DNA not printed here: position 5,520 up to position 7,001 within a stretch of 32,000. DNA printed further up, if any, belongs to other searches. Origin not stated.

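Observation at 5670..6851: Orphan glycine-zipper toxin-like protein with a WXG/LXG-like helical N-terminus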

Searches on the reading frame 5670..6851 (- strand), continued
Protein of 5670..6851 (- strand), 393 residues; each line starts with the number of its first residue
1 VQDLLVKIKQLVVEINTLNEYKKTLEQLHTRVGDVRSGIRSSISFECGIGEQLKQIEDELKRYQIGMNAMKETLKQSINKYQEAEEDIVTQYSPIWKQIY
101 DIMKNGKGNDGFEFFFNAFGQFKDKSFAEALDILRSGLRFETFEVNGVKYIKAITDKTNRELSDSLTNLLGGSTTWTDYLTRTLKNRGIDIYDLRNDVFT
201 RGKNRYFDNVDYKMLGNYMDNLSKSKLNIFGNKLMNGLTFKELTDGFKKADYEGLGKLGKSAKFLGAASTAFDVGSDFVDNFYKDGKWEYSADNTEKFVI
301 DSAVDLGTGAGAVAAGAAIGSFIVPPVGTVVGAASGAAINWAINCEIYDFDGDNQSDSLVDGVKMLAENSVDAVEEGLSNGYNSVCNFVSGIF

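Call 44: search_protein_families(library=pfam, alignment_id=A4, max_evalue=0.01)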
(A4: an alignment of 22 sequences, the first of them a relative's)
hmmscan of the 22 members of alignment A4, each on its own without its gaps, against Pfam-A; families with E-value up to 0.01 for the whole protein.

A. member 1, P0007 (535 aa): 1 family
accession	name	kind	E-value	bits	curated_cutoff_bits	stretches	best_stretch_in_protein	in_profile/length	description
PF06013.18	WXG100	-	0.00017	22.2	27.3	1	6-80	4-77/86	Proteins of 100 residues with WXG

B. families by the number of members that match (of 22 scanned): 14 families
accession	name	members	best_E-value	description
PF04740.18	LXG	17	2.8e-58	LXG domain of WXG superfamily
PF06897.17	DUF1269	2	0.0028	Protein of unknown function (DUF1269)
PF06013.18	WXG100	1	0.00017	Proteins of 100 residues with WXG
PF20721.2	C19orf12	1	0.002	C19orf12-like protein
PF16566.10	CREPT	1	0.0022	Cell-cycle alteration and expression-elevated protein in tumour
PF21724.2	DUF6861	1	0.0023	Family of unknown function (DUF6861)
PF06103.16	DUF948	1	0.0028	Bacterial protein of unknown function (DUF948)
PF02465.23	FliD_N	1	0.0034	Flagellar hook-associated protein 2 N-terminus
PF10280.14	Med11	1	0.0035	Mediator complex protein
PF18595.6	Nuf2_DHR10-like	1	0.0055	Nuf2, DHR10-like domain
PF13100.11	OstA_2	1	0.0065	OstA-like protein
PF13488.11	Gly-zipper_Omp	1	0.0068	Glycine zipper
PF04306.18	DUF456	1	0.0093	Protein of unknown function (DUF456)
PF16888.10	YwqH-like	1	0.0096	YwqH-like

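Call 48: predict_structure(alignment_id=A3)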
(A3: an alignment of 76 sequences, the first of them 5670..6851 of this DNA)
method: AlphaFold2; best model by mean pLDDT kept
length: 393 residues; sequences in the alignment: 76
mean_pLDDT: 67.9   pTM: 0.42
mean pLDDT of the five models: 67.9, 67.1, 66.3, 64.4, 61.1
residues with pLDDT >= 90: 106; 70-90: 85; 50-70: 81; < 50: 121
segments of 3 or more residues with pLDDT < 50: 1-3, 233-247, 255-269, 299-345, 359-393
pLDDT, mean of each block of 10 residues (from residue 1): 72 96 97 95 89 96 95 93 84 74 61 59 63 77 92 92 89 80 95 89 76 76 65 46 48 46 44 55 71 54 45 41 39 40 50 61 43 34 37 32
secondary structure, 60 per line:
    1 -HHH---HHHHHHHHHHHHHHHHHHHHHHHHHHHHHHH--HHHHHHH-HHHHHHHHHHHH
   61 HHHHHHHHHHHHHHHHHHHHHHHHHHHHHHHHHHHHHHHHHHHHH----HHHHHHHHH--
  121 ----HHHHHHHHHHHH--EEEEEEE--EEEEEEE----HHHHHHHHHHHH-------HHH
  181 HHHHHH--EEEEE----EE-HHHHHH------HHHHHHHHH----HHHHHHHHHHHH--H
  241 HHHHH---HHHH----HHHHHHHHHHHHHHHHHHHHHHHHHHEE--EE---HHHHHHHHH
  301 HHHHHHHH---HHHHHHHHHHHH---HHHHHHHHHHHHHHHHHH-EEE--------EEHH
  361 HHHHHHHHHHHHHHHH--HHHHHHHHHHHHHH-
elements in order: H8-38 H41-47 H49-105 H110-118 H125-136 E139-145 E148-154 H159-170 H178-186 E189-193 H201-206 H213-221 H226-237 H240-245 H249-252 H257-282 H292-308 H312-323 H327-344 E346-348 H359-376 H379-392

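Call 51: fold_search(model_id=the predicted structure, library=pdb)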
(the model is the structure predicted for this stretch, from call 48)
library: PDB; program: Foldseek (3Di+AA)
matches with E <= 10: 100; with E <= 0.001: 0
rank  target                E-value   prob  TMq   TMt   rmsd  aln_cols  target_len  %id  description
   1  8buu_g                1.2e+00  0.09  0.09  0.18  16.9       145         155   16  ARE-ABCF VmlR2 bound to a 70S ribosome (released 2023-04-05)
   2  9qeg_Ag               1.4e+00  0.08  0.08  0.17  17.2       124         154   19  Cryo-EM structure of the 70S ribosome of a MLSb sensitive S. aureus strain "KES34" in complex with solithromycin (released 2025-06-04)
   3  7nhk_h                1.5e+00  0.08  0.09  0.18  16.3       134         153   18  LsaA, an antibiotic resistance ABCF, in complex with 70S ribosome from Enterococcus faecalis (released 2021-05-05)
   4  5vo5                  2.0e+00  0.89  0.19  0.38   9.5       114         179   16  Crystal structure of Lgd-Shrub complex, single chain fusion (released 2017-06-14)
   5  8uu5_g                2.1e+00  0.06  0.08  0.17  17.4       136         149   18  Cryo-EM structure of the Listeria innocua 70S ribosome (head-swiveled) in complex with pe/E-tRNA (structure I-B) (released 2024-02-28)
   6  8p6p_F                2.1e+00  0.06  0.09  0.17  16.8       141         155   13  Mycoplasma pneumoniae small ribosomal subunit in chloramphenicol-treated cells (released 2024-11-20)
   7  7enc_c                2.5e+00  0.14  0.17  0.24  17.6       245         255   11  TFIID-based PIC-Mediator holo-complex in fully-assembled state (hPIC-MED) (released 2021-05-26)
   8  5myj_AG               2.7e+00  0.06  0.09  0.17  16.8       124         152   17  Structure of 70S ribosome from Lactococcus lactis (released 2017-10-11)
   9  6jmk_B                2.7e+00  0.05  0.07  0.16  16.4       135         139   19  Ribosomal protein S7 from Mycobacterium tuberculosis (released 2019-03-20)
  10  3fx7_B                2.8e+00  0.97  0.19  0.79   2.2        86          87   12  Crystal structure of hypothetical protein of HP0062 from Helicobacter pylori (released 2009-09-01)
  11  2zm6_G                2.9e+00  0.08  0.09  0.17  15.5       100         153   18  Crystal structure of the Thermus thermophilus 30S ribosomal subunit (released 2009-04-14)
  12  7nk7_G                3.2e+00  0.85  0.18  0.69   6.1        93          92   15  Mycobacterium smegmatis ATP synthase F1 state 1 (released 2021-10-27)
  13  6yrf_A                3.2e+00  0.21  0.15  0.08  19.2       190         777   12  Vip3Bc1 tetramer (released 2021-03-17)
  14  8cvo_I                3.2e+00  0.05  0.09  0.16  16.3       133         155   18  Cutibacterium acnes 30S ribosomal subunit with Sarecycline bound, head domain only in the local refined map (released 2023-03-15)
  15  7nhn_h                3.2e+00  0.04  0.09  0.18  17.4       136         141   16  VgaL, an antibiotic resistance ABCF, in complex with 70S ribosome from Listeria monocytogenes (released 2021-05-05)
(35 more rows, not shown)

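Call 52: find_encoding_contigs(protein=P0001, flank=10000, max_places=2)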
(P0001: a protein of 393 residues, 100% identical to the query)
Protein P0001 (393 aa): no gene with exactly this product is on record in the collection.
